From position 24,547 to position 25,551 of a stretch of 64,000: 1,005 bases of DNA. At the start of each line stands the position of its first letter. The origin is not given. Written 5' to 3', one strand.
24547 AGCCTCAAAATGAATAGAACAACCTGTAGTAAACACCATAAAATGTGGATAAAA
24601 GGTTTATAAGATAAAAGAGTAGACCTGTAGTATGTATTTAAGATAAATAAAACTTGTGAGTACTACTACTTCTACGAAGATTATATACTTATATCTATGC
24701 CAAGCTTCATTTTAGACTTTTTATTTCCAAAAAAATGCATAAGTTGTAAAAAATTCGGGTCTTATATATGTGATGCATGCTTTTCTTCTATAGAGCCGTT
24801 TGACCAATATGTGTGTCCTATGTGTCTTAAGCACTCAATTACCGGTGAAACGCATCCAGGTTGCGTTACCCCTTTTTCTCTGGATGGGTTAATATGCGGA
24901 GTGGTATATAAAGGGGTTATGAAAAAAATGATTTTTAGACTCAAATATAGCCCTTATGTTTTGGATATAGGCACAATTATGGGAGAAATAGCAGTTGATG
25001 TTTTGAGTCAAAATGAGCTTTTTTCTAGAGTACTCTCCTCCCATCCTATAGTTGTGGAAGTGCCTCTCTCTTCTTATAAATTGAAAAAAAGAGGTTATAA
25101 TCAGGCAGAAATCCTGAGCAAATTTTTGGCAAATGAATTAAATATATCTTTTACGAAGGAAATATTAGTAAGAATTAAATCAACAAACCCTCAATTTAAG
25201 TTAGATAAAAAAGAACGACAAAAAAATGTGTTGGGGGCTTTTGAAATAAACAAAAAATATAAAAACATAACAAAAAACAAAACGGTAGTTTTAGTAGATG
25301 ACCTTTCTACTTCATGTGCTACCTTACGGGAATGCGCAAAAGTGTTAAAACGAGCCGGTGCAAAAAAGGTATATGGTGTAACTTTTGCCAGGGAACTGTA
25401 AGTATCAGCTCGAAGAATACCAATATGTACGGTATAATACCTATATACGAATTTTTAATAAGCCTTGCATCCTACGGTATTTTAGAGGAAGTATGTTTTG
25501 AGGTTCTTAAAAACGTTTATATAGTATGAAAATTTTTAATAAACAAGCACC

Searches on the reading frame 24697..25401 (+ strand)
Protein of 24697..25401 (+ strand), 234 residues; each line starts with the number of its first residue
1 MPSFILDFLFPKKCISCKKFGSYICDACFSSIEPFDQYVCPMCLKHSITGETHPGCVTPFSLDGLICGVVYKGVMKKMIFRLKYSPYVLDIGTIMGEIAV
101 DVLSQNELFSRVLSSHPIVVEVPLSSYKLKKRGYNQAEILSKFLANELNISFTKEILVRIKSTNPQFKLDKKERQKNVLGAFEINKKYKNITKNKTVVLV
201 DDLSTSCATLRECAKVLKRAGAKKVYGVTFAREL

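Call 98: search_protein_families(library=pfam, proteins=[window:24697-25401:+], max_evalue=0.001)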
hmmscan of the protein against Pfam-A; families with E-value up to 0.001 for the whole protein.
window:24697-25401:+ (234 aa): 2 families
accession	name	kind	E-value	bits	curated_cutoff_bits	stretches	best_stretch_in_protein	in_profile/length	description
PF00156.33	Pribosyltran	-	3.7e-07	30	26.3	1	141-230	44-123/158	Phosphoribosyl transferase domain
PF18912.6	DZR_2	-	4.5e-07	30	27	1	5-56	1-55/56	Double zinc ribbon domain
